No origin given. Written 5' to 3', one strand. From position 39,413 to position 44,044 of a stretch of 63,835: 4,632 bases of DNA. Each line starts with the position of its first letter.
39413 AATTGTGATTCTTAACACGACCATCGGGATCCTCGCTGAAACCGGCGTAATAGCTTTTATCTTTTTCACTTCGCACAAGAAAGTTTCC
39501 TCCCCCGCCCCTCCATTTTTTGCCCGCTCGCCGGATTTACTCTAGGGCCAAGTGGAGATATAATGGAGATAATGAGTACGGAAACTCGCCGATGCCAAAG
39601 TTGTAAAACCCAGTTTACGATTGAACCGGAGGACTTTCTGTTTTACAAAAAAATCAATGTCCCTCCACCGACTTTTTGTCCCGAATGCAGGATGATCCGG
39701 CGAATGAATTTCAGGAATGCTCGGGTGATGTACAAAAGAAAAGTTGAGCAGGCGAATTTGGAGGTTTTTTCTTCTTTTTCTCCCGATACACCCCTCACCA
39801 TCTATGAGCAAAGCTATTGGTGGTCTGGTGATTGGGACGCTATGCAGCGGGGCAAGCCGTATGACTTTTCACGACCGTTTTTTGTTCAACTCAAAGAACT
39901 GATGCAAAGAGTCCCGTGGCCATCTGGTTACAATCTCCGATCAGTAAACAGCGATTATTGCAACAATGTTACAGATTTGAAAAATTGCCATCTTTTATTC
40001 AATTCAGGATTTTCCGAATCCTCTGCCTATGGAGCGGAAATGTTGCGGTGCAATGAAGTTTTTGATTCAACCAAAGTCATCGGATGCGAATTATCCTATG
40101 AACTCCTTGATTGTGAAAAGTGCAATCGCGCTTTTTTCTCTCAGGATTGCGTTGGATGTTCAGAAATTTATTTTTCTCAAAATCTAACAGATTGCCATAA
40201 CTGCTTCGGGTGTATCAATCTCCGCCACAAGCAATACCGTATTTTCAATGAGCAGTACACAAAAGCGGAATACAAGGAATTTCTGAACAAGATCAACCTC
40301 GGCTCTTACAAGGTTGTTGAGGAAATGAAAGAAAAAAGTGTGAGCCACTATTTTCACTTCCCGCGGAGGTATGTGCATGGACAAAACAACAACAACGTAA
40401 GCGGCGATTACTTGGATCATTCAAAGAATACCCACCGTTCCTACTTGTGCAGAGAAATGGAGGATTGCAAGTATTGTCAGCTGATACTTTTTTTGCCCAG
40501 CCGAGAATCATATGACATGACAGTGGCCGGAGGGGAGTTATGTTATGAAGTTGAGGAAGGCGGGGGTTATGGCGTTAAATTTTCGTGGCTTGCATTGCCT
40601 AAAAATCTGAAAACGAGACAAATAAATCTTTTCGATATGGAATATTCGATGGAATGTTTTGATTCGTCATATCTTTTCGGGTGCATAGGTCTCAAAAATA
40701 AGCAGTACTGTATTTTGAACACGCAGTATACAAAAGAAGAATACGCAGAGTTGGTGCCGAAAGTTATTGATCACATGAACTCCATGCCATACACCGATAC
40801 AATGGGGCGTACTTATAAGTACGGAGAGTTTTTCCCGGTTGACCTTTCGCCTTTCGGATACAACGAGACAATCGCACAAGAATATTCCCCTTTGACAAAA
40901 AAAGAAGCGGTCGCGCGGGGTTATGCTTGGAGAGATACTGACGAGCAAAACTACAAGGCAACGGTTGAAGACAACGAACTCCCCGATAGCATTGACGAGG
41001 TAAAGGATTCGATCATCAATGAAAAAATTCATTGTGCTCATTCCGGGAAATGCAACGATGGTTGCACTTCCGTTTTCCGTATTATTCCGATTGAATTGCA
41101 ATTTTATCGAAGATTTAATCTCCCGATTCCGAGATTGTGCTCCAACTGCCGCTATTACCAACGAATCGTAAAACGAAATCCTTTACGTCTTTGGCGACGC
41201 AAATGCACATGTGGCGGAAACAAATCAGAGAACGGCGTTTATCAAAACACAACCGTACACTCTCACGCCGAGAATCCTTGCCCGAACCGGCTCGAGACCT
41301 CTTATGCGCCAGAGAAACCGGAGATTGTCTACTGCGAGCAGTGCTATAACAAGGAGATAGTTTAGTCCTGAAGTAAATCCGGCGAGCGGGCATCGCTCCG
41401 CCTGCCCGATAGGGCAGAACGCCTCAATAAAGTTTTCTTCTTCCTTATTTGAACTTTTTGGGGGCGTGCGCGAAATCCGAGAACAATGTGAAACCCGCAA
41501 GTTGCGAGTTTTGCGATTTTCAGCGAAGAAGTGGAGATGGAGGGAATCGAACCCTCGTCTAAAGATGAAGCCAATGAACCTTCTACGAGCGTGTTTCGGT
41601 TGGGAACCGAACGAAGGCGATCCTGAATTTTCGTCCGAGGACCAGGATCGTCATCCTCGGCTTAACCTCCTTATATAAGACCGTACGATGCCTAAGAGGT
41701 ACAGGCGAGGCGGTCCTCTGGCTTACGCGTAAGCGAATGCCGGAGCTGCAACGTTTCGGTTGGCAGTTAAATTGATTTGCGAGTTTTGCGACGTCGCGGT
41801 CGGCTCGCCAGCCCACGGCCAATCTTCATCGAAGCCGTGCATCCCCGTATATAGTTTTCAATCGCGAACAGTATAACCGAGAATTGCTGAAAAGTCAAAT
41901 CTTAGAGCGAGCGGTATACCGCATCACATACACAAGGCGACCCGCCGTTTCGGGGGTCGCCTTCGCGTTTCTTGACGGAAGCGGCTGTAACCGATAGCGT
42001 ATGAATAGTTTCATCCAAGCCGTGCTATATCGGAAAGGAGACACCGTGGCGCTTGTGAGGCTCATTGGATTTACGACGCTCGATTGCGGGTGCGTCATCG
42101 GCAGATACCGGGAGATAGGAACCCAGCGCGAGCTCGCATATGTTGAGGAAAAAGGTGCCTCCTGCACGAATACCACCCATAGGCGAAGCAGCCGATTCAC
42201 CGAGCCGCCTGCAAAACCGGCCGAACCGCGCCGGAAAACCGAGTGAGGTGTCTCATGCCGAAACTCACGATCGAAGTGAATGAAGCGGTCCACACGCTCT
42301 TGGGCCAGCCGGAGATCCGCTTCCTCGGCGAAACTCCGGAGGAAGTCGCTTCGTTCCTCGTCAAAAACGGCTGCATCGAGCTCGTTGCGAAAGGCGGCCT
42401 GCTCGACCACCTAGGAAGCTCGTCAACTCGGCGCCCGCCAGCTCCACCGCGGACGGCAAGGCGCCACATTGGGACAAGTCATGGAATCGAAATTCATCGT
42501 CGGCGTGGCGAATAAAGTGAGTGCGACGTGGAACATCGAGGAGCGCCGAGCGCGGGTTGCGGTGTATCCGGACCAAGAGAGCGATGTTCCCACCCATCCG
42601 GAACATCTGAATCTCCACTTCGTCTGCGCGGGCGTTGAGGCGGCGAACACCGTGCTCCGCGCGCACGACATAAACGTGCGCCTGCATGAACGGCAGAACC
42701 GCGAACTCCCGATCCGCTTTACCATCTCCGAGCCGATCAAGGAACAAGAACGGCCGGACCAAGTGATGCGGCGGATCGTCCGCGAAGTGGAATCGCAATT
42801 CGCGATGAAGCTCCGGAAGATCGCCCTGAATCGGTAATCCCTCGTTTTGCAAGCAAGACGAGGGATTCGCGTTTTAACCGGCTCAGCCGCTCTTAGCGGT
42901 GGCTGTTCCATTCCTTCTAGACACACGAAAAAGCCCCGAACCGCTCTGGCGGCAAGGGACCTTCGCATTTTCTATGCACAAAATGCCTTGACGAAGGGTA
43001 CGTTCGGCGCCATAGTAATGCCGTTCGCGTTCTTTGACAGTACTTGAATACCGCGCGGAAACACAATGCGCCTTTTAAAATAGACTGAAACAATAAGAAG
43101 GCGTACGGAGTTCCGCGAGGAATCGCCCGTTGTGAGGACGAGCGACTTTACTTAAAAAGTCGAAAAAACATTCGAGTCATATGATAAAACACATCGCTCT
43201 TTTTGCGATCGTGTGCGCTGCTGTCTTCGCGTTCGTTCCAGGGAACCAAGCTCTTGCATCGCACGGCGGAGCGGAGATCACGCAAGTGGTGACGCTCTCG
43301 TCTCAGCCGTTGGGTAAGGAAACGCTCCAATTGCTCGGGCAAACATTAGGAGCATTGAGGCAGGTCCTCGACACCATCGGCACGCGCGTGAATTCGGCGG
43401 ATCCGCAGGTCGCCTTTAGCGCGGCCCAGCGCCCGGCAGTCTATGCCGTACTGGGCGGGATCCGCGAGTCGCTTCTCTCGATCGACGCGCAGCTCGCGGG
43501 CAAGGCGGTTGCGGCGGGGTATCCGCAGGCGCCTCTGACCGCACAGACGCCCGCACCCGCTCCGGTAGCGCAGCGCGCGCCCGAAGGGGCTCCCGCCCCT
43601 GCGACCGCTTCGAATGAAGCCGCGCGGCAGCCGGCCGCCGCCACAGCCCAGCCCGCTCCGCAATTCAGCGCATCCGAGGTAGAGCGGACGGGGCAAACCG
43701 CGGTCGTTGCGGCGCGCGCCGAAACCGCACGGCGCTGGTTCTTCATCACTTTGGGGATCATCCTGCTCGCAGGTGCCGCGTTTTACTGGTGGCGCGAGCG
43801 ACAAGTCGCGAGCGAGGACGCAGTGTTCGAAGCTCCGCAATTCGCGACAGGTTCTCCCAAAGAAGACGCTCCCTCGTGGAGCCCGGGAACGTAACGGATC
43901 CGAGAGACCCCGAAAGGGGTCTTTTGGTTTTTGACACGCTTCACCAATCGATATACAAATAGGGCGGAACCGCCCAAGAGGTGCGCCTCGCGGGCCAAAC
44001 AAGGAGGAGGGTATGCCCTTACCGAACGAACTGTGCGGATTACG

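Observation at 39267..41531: Sharply low-GC patch at the 3' flank of ssrA: one ORF bracketed by perfect 21-bp inverted repeats, next to a degenerate GIY-YIG gene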

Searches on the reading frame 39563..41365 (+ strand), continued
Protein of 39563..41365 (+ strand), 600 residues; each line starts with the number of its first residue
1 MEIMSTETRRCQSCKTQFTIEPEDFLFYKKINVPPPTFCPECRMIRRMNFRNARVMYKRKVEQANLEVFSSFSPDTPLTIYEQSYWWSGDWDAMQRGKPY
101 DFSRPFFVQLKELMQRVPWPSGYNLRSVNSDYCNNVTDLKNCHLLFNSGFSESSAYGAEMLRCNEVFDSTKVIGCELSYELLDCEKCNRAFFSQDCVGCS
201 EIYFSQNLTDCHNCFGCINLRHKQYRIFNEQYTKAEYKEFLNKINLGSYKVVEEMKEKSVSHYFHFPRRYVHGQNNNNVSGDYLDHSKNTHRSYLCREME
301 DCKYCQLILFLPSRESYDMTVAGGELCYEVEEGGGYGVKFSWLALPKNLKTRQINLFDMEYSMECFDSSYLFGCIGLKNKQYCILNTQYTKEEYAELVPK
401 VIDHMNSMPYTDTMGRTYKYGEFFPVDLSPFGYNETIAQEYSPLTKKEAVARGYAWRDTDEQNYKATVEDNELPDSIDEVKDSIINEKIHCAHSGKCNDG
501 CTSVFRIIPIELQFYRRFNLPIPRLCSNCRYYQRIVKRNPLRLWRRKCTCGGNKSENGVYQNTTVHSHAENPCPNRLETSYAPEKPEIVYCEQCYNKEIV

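Call 64: fold_search(model_id=the predicted structure, library=pdb)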
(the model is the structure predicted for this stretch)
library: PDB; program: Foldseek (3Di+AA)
matches with E <= 10: 7; with E <= 0.001: 0
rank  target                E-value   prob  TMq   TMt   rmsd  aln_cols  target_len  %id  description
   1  1j2x_A                5.9e+00  0.06  0.04  0.25   7.4        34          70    9  Crystal structure of RAP74 C-terminal domain complexed with FCP1 C-terminal peptide (released 2003-01-30)
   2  6iwd_B                7.8e+00  0.09  0.05  0.42   4.9        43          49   16  The PTP domain of human PTPN14 in a complex with the CR3 domain of HPV18 E7 (released 2019-07-31)
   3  8buu_g                7.8e+00  0.01  0.06  0.15   7.7        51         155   18  ARE-ABCF VmlR2 bound to a 70S ribosome (released 2023-04-05)
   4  6i01_B                9.3e+00  0.01  0.05  0.06  17.5       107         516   12  Structure of human D-glucuronyl C5 epimerase in complex with substrate (released 2019-04-03)
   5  6atd_B                9.8e+00  0.06  0.04  0.05   4.8        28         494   14  Oxidized SHP2 forms a disulfide bond between Cys367 and Cys459 (released 2018-07-11)
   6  8rd8_GS               9.8e+00  0.01  0.05  0.14   8.1        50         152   20  Cryo-EM structure of P. urativorans 70S ribosome in complex with hibernation factors Balon and RaiA (structure 1). (released 2024-02-21)
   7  3j9w_AG               9.8e+00  0.01  0.06  0.16   7.5        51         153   18  Cryo-EM structure of the Bacillus subtilis MifM-stalled ribosome complex (released 2015-04-29)

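Call 66: search_solved_structures(query=A3, max_evalue=1)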
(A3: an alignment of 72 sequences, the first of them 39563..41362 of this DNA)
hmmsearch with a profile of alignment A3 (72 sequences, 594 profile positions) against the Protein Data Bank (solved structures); distinct sequences matched with E-value up to 1: 0.

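Call 67: search_protein_families(library=pfam, alignment_id=A3, max_evalue=1)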
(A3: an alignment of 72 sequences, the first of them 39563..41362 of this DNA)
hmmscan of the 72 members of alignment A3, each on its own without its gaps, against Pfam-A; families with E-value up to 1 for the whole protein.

A. member 1, window:39563-41362:+ (600 aa): 0 families

B. families by the number of members that match (of 72 scanned): 25 families
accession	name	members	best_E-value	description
PF09606.15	Med15_N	29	0.0057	ARC105/Med15 mediator subunit N-terminal KIX domain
PF13451.12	zf_Tbcl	26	0.00031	Probable treble clef domain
PF23477.1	zf_Tbcl_2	6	0.0011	Probable treble clef zinc finger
PF09723.15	Zn_ribbon_8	6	0.0026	Zinc ribbon domain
PF01789.22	PsbP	3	0.0022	PsbP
PF03972.19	MmgE_PrpD_N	2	0.033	MmgE/PrpD N-terminal domain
PF11372.14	DUF3173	2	0.11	Domain of unknown function (DUF3173)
PF10590.14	PNP_phzG_C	2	0.14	Pyridoxine 5'-phosphate oxidase C-terminal dimerisation region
PF08497.15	Radical_SAM_N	1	0.017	Radical SAM N-terminal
PF17207.9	MCM_OB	1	0.039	MCM OB domain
PF14144.11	DOG1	1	0.05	Seed dormancy control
PF20545.3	DUF6759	1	0.06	Domain of unknown function (DUF6759)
PF22193.1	MvcA_ins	1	0.11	MvcA insertion domain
PF15376.11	DUF4603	1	0.14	Domain of unknown function (DUF4603)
PF25744.1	T4_Y13H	1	0.15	Bacteriophage T4 Y13H protein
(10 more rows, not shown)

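Call 69: fold_search(model_id=the predicted structure, library=viral)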
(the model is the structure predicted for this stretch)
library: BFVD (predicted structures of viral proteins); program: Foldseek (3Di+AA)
matches with E <= 10: 61; with E <= 0.001: 0
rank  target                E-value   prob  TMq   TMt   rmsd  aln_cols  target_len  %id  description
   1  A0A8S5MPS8            3.5e-03  1.00  0.09  0.28   5.4        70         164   23  Putative zinc-ribbon domain protein [Siphoviridae sp. ctsIQ24]
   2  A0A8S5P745            4.2e-01  0.99  0.07  0.52   0.6        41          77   29  Putative zinc-ribbon domain protein [Siphoviridae sp. ctsUY14]
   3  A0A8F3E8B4            4.2e-01  0.35  0.06  0.11  13.4        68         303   24  HNH endonuclease [Microbacterium phage Honk]
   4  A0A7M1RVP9            4.7e-01  0.25  0.07  0.20   8.6        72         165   19  HNH nuclease domain-containing protein [uncultured phage cr118_1]
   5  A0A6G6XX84            5.9e-01  0.28  0.07  0.18   9.8        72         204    8  (no name in the UniProt tables at hand)
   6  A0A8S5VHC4            6.6e-01  0.97  0.07  0.32   0.7        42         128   28  Putative zinc-ribbon domain protein [Siphoviridae sp. ctNxi14]
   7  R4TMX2                7.8e-01  0.12  0.08  0.19  12.6       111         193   19  C2H2-type domain-containing protein [Halogranum tailed virus 1]
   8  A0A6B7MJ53            1.0e+00  0.20  0.07  0.31   6.1        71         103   14  (no name in the UniProt tables at hand)
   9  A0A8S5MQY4            1.2e+00  0.23  0.06  0.29   9.6        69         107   17  Putative cytoplasmic protein [Caudovirales sp. ctqI92]
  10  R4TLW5                1.3e+00  0.25  0.08  0.22   4.4        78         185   18  (no name in the UniProt tables at hand)
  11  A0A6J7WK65            1.8e+00  0.09  0.05  0.29  10.2        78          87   18  Uncharacterized protein [uncultured Caudovirales phage]
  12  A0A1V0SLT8            1.8e+00  0.09  0.07  0.17   7.1        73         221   19  Uncharacterized protein [Klosneuvirus KNV1]
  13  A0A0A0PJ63            2.0e+00  0.38  0.05  0.52   4.7        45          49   18  Uncharacterized protein [Bacillus phage Bp8p-T]
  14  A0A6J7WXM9            2.0e+00  0.14  0.06  0.10   7.5        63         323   14  HNH nuclease domain-containing protein [uncultured Caudovirales phage]
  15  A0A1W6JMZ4            2.3e+00  0.33  0.06  0.49   3.4        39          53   20  Uncharacterized protein [Lactococcus phage LW81]
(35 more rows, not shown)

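Call 70: search_protein_families(library=phrogs, proteins=[window:39563-41362:+], max_evalue=0.01)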
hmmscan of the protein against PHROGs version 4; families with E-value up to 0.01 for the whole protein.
window:39563-41362:+ (600 aa): 1 family
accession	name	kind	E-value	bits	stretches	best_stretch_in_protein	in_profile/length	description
phrog_15341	-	unknown function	0.00048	20.6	1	133-223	42-133/276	-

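Call 76: find_encoding_contigs(protein=P0117, flank=10000, max_places=2)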
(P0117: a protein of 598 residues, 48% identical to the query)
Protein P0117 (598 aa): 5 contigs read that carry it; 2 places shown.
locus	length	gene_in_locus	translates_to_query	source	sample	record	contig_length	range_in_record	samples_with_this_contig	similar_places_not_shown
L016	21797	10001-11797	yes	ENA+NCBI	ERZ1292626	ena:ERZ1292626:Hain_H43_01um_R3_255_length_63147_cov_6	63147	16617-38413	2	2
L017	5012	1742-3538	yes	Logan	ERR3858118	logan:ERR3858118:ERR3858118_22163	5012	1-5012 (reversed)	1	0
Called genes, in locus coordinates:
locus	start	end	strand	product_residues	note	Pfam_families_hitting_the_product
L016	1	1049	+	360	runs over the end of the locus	PF00768:Peptidase_S11, PF13354:Beta-lactamase2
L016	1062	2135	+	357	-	PF00953:Glycos_transf_4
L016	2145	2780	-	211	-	PF04607:RelA_SpoT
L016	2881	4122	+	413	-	PF00587:tRNA-synt_2b, PF03129:HGTP_anticodon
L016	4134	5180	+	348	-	PF06723:MreB_Mbl, PF00022:Actin, PF11104:PilM_2 (faint), PF00012:HSP70, PF14450:FtsA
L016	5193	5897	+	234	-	PF04085:MreC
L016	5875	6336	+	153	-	-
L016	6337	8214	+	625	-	PF03717:PBP_dimer, PF00905:Transpeptidase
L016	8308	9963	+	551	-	-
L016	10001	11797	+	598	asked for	-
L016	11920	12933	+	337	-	PF01230:HIT (faint), PF19327:Ap4A_phos_N (weak), PF16268:DUF4921, PF02744:GalP_UDP_tr_C (weak)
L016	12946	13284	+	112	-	-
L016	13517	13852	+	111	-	PF00829:Ribosomal_L21p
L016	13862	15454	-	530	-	PF02516:STT3, PF13231:PMT_2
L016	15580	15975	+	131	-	-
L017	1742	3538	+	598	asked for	-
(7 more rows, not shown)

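Call 84: search_dna_similar(query=window:39572-41362:+, collection=phages, mode=protein, max_evalue=0.001, max_rows=10)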
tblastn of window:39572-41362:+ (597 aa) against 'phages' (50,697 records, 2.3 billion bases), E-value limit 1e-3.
No match.

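Call 85: search_dna_similar(query=window:39572-41362:+, collection=plasmids, mode=protein, max_evalue=0.001, max_rows=10)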
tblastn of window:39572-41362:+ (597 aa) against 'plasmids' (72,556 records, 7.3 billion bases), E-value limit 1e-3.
No match.

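Call 87: search_protein_families(library=padloc, proteins=[window:39572-41362:+], max_evalue=0.01)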
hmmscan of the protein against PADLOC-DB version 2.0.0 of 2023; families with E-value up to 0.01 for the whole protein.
window:39572-41362:+ (597 aa): 0 families

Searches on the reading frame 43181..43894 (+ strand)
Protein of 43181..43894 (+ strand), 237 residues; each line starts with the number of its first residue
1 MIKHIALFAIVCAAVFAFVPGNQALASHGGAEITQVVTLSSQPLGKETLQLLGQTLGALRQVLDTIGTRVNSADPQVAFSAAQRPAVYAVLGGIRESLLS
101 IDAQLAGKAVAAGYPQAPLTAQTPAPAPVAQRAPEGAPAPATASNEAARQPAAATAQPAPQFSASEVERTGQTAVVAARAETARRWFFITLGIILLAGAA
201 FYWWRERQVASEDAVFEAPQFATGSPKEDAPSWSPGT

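Call 7: search_protein_families(library=pfam, proteins=[window:43181-43894:+], max_evalue=0.1)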
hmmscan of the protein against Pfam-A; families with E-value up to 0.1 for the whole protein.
window:43181-43894:+ (237 aa): 0 families

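Call 70: search_protein_families(library=phrogs, proteins=[window:43181-43894:+], max_evalue=0.01)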
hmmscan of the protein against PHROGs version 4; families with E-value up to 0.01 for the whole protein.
window:43181-43894:+ (237 aa): 0 families

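Call 75: find_encoding_contigs(protein=window:43181-43894:+, flank=6000, max_places=10)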
Protein window:43181-43894:+ (237 aa): 1 contig read that carries it; 1 place shown.
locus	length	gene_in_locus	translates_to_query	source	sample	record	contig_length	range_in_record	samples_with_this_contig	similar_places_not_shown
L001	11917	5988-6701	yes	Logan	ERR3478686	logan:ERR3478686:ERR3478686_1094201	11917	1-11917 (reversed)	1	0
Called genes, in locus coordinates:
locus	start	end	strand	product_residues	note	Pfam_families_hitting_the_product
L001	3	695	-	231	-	?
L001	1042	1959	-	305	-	-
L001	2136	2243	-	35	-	-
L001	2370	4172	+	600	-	-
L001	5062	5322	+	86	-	-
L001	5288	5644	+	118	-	-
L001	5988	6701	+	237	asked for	-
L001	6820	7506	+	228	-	-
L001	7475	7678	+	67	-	-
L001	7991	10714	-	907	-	PF13155:Toprim_2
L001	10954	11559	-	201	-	PF07352:Phage_Mu_Gam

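Call 87: search_protein_families(library=padloc, proteins=[window:43181-43894:+], max_evalue=0.01)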
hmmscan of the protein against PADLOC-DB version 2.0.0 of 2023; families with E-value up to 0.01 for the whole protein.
window:43181-43894:+ (237 aa): 1 family
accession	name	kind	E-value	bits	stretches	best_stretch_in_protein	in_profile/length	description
PDLC04061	PD-T4-6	-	0.0033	15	1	120-232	293-405/510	-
